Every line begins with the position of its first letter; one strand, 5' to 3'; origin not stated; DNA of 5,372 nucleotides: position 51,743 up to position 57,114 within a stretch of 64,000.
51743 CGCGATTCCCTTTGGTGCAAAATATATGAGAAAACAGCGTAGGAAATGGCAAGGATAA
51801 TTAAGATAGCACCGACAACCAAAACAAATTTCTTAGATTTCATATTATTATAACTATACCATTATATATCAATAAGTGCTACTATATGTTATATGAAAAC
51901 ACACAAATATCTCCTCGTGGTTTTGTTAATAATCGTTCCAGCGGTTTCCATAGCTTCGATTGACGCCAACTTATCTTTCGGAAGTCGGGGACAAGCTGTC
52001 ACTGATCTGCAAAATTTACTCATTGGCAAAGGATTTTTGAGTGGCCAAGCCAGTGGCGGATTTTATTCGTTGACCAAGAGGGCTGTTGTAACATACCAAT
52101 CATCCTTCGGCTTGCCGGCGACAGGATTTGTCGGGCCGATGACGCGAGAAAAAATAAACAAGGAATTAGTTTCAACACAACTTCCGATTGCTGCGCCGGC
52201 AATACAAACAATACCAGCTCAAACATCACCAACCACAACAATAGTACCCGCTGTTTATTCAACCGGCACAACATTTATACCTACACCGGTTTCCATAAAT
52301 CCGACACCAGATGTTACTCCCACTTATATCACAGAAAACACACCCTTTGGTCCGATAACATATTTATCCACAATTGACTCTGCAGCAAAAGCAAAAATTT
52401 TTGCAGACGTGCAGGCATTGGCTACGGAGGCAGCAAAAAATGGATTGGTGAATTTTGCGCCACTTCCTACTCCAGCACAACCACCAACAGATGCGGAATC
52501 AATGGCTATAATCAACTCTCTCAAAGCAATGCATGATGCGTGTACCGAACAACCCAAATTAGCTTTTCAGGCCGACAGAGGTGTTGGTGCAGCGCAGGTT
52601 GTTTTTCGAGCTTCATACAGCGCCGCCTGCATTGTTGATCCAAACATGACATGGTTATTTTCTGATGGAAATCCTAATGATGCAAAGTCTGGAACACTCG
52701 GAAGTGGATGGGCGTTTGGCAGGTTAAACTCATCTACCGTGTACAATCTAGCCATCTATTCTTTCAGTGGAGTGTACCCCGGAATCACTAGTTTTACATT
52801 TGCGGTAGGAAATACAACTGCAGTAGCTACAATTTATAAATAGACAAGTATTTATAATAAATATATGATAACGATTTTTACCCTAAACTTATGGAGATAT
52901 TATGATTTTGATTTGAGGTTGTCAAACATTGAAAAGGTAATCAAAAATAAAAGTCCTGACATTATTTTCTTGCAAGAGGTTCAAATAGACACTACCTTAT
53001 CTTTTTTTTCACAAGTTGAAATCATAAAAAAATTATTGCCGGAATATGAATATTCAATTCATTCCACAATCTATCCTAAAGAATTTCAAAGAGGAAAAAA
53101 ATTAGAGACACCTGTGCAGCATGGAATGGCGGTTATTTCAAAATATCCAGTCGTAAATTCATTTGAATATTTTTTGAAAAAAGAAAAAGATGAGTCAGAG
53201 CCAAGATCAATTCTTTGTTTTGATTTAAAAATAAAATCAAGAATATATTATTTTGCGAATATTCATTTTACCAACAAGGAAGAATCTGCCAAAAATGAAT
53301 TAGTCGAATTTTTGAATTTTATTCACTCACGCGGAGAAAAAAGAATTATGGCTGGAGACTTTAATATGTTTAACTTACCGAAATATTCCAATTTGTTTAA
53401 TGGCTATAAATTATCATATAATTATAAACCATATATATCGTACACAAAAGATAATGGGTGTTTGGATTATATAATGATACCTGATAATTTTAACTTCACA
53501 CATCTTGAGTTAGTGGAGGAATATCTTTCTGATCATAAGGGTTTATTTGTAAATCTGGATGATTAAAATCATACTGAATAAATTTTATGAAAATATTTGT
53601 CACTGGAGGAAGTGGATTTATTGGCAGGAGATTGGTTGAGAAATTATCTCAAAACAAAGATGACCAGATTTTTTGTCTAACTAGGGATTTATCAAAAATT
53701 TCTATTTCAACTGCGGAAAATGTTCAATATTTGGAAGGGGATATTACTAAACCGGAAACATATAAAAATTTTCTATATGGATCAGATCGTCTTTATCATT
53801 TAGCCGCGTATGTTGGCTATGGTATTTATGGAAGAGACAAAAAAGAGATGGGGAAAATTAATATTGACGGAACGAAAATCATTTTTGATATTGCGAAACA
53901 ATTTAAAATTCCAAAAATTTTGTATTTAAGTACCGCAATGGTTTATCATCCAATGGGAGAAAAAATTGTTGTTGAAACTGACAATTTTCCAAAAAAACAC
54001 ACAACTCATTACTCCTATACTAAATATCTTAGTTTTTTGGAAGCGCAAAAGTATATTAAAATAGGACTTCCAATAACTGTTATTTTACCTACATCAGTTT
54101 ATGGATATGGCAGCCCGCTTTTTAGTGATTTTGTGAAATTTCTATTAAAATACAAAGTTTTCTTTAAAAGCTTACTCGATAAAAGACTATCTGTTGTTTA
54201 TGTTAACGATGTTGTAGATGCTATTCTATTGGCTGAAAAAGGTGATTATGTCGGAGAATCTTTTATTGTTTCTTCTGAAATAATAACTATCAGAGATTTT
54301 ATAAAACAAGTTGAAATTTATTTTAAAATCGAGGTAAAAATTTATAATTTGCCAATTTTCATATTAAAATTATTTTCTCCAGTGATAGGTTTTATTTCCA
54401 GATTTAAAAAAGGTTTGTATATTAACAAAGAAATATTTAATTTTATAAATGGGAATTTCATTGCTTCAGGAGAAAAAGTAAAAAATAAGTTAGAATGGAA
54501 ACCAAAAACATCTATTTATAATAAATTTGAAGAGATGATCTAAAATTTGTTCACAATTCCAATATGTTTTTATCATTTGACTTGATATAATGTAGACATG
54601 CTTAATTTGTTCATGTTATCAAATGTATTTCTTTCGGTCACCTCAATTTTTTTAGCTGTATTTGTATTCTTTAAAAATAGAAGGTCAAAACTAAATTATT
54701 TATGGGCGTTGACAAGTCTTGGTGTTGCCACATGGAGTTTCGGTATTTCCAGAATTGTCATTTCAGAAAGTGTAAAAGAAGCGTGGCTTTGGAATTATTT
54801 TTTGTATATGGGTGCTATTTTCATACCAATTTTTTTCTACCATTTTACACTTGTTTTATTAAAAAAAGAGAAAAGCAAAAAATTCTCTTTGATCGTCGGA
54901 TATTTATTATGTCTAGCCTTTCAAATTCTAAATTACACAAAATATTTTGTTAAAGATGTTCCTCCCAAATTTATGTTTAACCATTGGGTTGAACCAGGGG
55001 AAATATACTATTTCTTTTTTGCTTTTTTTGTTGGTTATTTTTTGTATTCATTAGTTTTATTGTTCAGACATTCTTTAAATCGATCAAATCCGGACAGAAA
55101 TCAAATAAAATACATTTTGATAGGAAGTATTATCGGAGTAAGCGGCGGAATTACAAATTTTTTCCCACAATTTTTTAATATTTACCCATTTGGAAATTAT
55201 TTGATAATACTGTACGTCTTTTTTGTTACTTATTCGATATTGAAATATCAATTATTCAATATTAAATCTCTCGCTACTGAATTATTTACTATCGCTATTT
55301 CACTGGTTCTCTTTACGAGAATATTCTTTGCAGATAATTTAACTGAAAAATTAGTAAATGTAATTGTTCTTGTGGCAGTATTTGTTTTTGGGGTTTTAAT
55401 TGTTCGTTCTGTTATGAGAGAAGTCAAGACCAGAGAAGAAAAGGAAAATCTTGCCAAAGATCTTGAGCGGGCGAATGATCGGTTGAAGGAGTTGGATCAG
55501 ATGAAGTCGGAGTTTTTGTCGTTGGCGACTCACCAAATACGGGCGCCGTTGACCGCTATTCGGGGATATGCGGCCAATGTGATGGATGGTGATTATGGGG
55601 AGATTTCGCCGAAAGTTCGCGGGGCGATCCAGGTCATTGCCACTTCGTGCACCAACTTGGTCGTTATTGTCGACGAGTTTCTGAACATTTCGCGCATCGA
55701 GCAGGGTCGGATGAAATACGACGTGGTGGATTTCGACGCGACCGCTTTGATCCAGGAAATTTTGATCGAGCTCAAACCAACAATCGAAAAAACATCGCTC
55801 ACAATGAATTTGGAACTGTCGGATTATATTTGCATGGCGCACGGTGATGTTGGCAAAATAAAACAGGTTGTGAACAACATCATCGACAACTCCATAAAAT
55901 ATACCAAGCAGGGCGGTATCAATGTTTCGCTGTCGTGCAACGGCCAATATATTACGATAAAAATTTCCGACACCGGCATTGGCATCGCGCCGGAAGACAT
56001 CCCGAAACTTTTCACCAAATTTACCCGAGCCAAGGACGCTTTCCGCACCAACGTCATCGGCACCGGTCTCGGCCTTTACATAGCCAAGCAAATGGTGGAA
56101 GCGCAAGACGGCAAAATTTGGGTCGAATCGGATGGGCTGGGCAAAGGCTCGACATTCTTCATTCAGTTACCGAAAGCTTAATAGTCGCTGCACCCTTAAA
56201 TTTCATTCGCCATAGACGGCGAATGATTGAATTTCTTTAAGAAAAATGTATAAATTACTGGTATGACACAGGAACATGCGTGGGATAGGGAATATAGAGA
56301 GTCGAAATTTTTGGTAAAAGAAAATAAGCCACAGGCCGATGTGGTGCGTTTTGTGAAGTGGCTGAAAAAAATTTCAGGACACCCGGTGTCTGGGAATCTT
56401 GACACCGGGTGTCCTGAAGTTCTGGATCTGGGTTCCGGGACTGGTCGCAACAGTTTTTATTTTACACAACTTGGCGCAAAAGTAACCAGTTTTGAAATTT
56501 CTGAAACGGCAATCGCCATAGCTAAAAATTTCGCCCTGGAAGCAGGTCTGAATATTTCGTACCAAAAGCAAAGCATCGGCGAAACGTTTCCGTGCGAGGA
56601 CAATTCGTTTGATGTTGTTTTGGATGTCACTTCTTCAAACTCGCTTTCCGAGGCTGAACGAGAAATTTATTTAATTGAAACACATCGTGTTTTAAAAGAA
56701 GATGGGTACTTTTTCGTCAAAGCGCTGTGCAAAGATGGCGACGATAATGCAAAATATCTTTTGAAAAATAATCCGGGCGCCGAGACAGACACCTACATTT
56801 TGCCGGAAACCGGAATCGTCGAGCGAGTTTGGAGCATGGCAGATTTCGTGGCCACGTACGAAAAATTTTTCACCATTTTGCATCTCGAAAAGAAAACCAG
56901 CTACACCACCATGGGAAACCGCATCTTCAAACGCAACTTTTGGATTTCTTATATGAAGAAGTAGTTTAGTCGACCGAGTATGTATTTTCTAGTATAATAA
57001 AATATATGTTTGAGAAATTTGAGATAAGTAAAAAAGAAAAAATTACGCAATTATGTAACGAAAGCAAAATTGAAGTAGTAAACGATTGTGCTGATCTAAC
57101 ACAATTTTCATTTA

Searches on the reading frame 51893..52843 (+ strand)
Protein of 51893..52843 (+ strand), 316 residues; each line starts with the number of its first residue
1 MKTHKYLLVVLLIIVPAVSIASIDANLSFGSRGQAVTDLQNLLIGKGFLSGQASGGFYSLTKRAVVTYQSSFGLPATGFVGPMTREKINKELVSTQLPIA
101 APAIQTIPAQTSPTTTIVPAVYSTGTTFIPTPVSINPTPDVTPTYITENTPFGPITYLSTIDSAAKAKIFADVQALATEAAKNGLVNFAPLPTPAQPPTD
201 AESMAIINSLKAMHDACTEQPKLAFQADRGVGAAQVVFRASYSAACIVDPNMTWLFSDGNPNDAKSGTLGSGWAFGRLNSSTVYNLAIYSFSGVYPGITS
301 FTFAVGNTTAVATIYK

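Call 75: search_protein_families(library=pfam, proteins=[window:51893-52843:+], max_evalue=0.001)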
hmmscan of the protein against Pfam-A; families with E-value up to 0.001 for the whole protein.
window:51893-52843:+ (316 aa): 1 family
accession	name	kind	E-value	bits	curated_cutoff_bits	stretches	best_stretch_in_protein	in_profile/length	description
PF01471.23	PG_binding_1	-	4.1e-12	46.5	23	1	32-87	1-56/57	Putative peptidoglycan binding domain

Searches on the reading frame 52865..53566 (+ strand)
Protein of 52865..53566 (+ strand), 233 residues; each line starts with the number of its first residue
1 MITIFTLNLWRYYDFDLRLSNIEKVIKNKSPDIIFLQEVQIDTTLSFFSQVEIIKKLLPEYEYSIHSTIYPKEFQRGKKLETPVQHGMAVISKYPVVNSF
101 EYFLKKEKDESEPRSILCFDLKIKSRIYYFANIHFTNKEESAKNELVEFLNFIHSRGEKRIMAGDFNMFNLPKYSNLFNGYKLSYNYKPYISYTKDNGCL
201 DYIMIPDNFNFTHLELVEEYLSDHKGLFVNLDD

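Call 75: search_protein_families(library=pfam, proteins=[window:52865-53566:+], max_evalue=0.001)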
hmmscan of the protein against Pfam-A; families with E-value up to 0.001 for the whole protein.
window:52865-53566:+ (233 aa): 1 family
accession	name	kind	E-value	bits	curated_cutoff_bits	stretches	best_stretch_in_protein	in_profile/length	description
PF03372.29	Exo_endo_phos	-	1.1e-14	55.1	24.5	1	6-224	2-225/225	Endonuclease/Exonuclease/phosphatase family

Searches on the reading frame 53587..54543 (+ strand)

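Call 75: search_protein_families(library=pfam, proteins=[window:53587-54543:+], max_evalue=0.001)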
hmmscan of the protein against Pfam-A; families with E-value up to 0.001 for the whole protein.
window:53587-54543:+ (318 aa): 8 families
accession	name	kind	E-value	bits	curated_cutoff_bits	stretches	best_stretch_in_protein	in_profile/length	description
PF01370.27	Epimerase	-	8e-28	97.9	20.9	1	3-216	1-224/240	NAD dependent epimerase/dehydratase family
PF01073.25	3Beta_HSD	-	4.6e-26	91.9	22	1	5-218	2-230/280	3-beta hydroxysteroid dehydrogenase/isomerase family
PF07993.18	NAD_binding_4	-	6e-15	55.5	20.1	1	5-176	1-210/258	Male sterility protein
PF16363.11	GDP_Man_Dehyd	-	8.8e-14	52.1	27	1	4-317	1-332/332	GDP-mannose 4,6 dehydratase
PF13460.12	NAD_binding_10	-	3.6e-11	43.7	27.2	1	7-127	1-109/184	NAD(P)H-binding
PF02719.21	Polysacc_synt_2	-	6.8e-10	39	20.2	1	3-122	1-134/293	Polysaccharide biosynthesis protein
PF04321.23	RmlD_sub_bind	-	3.7e-08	33.2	27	1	1-174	1-154/287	RmlD substrate binding domain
PF05368.20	NmrA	-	3.9e-06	27.1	27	1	2-119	4-110/298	NmrA-like family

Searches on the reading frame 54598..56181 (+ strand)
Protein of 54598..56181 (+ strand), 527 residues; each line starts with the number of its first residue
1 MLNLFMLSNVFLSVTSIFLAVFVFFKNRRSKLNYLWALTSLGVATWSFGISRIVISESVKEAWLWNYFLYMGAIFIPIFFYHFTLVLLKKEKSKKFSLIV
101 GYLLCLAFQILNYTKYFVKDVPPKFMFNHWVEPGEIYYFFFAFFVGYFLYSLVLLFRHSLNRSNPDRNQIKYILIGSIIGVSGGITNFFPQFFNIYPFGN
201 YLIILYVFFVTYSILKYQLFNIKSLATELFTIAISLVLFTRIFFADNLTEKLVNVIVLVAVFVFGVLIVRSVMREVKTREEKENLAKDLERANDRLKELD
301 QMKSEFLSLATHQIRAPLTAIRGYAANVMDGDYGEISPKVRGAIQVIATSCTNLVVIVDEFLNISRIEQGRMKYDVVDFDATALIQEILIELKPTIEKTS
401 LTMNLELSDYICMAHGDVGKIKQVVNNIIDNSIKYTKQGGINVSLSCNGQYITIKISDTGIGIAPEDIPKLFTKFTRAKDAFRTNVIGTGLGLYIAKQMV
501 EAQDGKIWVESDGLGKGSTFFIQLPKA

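Call 75: search_protein_families(library=pfam, proteins=[window:54598-56181:+], max_evalue=0.001)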
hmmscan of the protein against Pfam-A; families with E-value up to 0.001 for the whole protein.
window:54598-56181:+ (527 aa): 4 families
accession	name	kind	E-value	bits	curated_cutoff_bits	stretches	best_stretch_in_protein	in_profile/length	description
PF02518.31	HATPase_c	-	2.5e-28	99.2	26.4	1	416-526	1-109/111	Histidine kinase-, DNA gyrase B-, and HSP90-like ATPase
PF16927.11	HisKA_7TM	-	4.6e-19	69.6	28.6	1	11-222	4-222/224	N-terminal 7TM region of histidine kinase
PF00512.31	HisKA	-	1.3e-11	44.8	26.9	1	302-370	1-66/66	His Kinase A (phospho-acceptor) domain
PF13581.12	HATPase_c_2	-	0.00096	19.6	27.4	0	419-501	30-110/127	Histidine kinase-like ATPase domain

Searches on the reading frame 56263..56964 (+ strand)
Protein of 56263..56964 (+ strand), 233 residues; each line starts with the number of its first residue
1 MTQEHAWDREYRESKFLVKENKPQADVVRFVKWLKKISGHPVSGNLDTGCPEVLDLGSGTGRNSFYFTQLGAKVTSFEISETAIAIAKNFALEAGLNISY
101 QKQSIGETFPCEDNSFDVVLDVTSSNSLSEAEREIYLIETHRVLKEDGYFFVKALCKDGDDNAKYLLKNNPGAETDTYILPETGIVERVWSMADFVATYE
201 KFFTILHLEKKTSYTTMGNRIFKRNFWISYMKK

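Call 75: search_protein_families(library=pfam, proteins=[window:56263-56964:+], max_evalue=0.001)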
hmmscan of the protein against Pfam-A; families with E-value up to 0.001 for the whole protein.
window:56263-56964:+ (233 aa): 8 families
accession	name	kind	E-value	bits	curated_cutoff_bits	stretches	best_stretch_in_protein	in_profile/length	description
PF13649.12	Methyltransf_25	-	1.7e-17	64.3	27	1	53-148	1-97/97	Methyltransferase domain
PF08241.18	Methyltransf_11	-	6.3e-17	62.4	21.2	1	54-152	1-95/95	Methyltransferase domain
PF13847.12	Methyltransf_31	-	2e-15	57.2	27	1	52-156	6-113/145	Methyltransferase domain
PF08242.18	Methyltransf_12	-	2.2e-08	35.2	30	1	54-150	1-98/98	Methyltransferase domain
PF13489.12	Methyltransf_23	-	4.1e-06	27.1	27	1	52-168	25-131/164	Methyltransferase domain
PF03848.20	TehB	-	4.7e-06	26.6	20.4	1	52-108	33-90/193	Tellurite resistance protein TehB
PF01209.24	Ubie_methyltran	-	0.00013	21.9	20.1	1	51-152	49-151/233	ubiE/COQ5 methyltransferase family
PF02353.26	CMAS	-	0.00024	20.9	27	1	52-193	65-202/273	Mycolic acid cyclopropane synthetase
